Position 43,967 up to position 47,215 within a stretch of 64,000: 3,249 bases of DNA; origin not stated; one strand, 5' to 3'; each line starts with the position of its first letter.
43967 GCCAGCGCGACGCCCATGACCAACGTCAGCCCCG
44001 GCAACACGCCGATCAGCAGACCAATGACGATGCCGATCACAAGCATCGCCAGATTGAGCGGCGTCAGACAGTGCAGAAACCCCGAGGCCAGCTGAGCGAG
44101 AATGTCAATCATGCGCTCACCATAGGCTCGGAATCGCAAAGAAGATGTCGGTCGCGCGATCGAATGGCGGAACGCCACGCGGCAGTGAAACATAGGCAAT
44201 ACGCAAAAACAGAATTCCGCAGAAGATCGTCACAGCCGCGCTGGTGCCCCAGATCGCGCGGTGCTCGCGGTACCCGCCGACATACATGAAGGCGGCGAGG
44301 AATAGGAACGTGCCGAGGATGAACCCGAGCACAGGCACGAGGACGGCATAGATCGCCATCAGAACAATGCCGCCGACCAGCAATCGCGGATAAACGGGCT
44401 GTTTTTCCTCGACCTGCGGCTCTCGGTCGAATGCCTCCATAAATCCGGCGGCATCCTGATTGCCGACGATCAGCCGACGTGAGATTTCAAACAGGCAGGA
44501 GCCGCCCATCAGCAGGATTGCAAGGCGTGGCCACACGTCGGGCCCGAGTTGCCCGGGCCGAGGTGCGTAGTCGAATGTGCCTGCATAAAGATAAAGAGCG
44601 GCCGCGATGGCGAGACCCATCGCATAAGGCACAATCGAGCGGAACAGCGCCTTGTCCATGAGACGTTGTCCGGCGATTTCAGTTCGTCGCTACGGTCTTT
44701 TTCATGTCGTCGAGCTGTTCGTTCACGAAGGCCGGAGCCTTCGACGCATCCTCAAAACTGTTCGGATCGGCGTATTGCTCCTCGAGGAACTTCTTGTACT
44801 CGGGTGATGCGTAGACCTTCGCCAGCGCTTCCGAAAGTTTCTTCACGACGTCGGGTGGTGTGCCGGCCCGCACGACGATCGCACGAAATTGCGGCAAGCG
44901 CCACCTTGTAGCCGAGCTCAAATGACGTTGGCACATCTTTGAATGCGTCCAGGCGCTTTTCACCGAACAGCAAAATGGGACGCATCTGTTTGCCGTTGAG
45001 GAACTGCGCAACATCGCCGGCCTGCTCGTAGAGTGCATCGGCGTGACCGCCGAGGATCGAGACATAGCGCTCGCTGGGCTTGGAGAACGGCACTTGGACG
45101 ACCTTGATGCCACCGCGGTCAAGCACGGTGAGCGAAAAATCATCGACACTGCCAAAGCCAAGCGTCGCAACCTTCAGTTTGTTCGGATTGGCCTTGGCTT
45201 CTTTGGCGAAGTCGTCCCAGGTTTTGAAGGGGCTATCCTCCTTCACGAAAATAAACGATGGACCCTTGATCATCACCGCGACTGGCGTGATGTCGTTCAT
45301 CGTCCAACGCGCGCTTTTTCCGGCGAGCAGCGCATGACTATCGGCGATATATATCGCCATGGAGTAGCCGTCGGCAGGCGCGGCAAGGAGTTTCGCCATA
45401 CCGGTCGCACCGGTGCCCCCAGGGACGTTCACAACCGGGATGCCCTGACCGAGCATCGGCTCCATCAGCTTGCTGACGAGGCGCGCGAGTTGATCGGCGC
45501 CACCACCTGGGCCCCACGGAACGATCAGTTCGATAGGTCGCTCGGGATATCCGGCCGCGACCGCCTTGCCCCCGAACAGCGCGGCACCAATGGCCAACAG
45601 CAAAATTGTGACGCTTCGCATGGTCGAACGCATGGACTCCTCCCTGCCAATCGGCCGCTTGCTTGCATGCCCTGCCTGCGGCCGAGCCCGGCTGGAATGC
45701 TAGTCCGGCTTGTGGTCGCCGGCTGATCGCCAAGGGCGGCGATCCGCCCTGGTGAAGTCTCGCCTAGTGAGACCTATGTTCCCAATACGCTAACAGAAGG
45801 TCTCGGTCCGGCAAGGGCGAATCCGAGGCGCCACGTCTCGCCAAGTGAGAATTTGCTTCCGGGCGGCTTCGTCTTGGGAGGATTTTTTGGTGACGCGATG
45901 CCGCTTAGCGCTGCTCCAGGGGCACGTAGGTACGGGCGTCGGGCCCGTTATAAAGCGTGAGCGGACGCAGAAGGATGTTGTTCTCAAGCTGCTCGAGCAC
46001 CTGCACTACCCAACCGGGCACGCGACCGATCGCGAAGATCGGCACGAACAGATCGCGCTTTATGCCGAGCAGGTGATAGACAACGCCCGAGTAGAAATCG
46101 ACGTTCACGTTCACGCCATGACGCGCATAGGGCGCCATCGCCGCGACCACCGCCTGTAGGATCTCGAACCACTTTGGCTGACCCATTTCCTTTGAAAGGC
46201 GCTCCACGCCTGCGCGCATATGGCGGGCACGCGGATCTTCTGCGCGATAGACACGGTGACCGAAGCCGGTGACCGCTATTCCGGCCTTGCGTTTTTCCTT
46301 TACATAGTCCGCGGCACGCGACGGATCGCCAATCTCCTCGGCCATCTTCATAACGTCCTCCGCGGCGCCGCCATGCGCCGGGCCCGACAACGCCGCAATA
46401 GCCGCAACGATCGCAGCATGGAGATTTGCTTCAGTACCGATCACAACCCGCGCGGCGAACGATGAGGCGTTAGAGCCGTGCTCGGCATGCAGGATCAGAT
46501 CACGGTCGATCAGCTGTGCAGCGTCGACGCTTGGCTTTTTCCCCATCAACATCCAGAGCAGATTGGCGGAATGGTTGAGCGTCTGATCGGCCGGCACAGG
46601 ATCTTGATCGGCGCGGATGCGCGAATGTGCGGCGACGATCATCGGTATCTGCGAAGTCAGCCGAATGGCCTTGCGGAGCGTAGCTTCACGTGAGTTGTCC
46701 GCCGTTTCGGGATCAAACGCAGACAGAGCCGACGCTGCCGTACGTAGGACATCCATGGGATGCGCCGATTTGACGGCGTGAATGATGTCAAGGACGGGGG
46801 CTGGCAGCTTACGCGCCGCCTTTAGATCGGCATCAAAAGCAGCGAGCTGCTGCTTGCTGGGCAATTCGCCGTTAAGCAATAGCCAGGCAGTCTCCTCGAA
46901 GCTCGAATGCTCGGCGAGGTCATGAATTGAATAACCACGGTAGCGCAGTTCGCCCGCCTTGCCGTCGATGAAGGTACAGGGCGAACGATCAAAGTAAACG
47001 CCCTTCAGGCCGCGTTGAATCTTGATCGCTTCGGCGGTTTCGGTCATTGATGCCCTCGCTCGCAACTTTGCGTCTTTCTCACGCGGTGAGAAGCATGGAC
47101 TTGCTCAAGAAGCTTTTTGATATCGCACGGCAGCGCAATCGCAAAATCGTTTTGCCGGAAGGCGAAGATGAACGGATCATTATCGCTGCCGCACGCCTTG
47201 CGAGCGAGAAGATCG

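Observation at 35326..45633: Nine-gene co-directional array looks like a variant sulfoacetate/sulfoacetaldehyde desulfonation operon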

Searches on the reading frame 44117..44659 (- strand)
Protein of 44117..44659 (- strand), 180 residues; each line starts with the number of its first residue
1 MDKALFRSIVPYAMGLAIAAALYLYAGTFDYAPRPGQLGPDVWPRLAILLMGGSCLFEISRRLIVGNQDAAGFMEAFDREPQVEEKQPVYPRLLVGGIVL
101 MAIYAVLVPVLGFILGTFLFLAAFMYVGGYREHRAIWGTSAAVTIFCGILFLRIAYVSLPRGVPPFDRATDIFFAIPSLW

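Call 4: search_protein_families(library=ncbifam, proteins=[window:44117-44659:-], max_evalue=0.00001)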
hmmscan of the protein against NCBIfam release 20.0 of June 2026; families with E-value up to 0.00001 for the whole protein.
window:44117-44659:- (180 aa): 0 families

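Call 5: search_protein_families(library=pfam, proteins=[window:44117-44659:-], max_evalue=0.00001)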
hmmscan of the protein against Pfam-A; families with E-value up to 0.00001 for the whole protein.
window:44117-44659:- (180 aa): 1 family
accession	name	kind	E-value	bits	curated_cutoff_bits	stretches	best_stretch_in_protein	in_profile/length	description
PF07331.16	TctB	-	1.2e-14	55.1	29.1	1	16-160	5-137/137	Tripartite tricarboxylate transporter TctB family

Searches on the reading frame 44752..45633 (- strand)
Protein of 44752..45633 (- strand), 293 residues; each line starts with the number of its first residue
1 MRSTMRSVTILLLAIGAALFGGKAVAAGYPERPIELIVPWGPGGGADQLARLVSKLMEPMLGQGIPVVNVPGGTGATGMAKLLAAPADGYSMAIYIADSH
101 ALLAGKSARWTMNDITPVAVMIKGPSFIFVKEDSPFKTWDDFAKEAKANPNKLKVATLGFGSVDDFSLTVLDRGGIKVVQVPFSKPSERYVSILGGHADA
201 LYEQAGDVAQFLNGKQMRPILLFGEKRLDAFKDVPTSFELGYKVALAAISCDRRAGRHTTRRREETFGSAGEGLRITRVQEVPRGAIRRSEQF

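Call 4: search_protein_families(library=ncbifam, proteins=[window:44752-45633:-], max_evalue=0.00001)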
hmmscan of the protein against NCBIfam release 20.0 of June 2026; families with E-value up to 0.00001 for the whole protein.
window:44752-45633:- (293 aa): 0 families

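Call 5: search_protein_families(library=pfam, proteins=[window:44752-45633:-], max_evalue=0.00001)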
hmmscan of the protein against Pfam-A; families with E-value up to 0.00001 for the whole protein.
window:44752-45633:- (293 aa): 1 family
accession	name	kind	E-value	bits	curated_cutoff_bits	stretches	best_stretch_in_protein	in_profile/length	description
PF03401.19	TctC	-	1.8e-22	80.6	27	1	50-244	2-199/274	Tripartite tricarboxylate transporter family receptor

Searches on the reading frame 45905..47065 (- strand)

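Call 11: search_protein_families(library=ncbifam, proteins=[window:45905-47065:-], max_evalue=0.00001)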
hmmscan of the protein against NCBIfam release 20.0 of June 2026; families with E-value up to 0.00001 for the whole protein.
window:45905-47065:- (386 aa): 21 families
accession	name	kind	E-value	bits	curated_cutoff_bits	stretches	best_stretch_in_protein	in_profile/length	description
TIGR01800.1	cit_synth_II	subfamily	9.5e-128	426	421.3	1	18-386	1-368/368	2-methylcitrate synthase/citrate synthase II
NF010636.0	PRK14033.1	equivalog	2.4e-114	382.1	479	1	11-380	4-372/376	bifunctional 2-methylcitrate synthase/citrate synthase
NF010639.0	PRK14036.1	equivalog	3.7e-114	381.4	502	1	14-386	4-378/379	citrate synthase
NF041301.1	Cit_synth_Halo_CitZ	equivalog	3.8e-114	381.6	550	1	15-386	4-379/379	citrate synthase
NF010637.0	PRK14034.1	equivalog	8.4e-110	367.2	594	1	16-386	3-371/372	citrate synthase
NF010638.0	PRK14035.1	equivalog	5.5e-99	331.5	572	1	17-386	5-372/372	citrate synthase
NF009006.1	PRK12351.1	equivalog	1.6e-88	296.6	550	1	35-386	24-376/376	bifunctional 2-methylcitrate synthase/citrate synthase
NF041157.1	Cit_synThplmales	equivalog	2.2e-88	296.9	590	1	15-386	3-376/377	citrate synthase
NF004126.0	PRK05614.1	equivalog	7.8e-83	278.3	505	1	24-386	53-430/430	citrate synthase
NF009004.0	PRK12349.1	equivalog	1.5e-81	274.1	508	1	15-377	6-368/372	citrate synthase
NF010640.0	PRK14037.1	subfamily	2.7e-75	253.6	504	1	15-386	3-377/377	citrate synthase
TIGR01798.1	cit_synth_I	equivalog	5e-72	242.9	485.15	1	26-379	42-411/412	citrate synthase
NF009005.0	PRK12350.1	subfamily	1.1e-69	235.4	332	1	16-379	4-354/366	citrate synthase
NF010635.0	PRK14032.1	subfamily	3.7e-65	220.2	426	1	37-386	66-448/448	citrate synthase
NF007128.0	PRK09569.1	subfamily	5.6e-35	120.8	344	1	14-356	39-406/437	citrate (Si)-synthase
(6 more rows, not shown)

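Call 20: search_protein_families(library=pfam, proteins=[window:45905-47065:-], max_evalue=0.00001)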
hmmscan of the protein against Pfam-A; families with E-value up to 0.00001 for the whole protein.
window:45905-47065:- (386 aa): 1 family
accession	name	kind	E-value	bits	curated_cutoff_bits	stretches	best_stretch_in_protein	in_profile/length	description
PF00285.26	Citrate_synt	-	5.6e-120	401.1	27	1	19-368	1-356/357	Citrate synthase, C-terminal domain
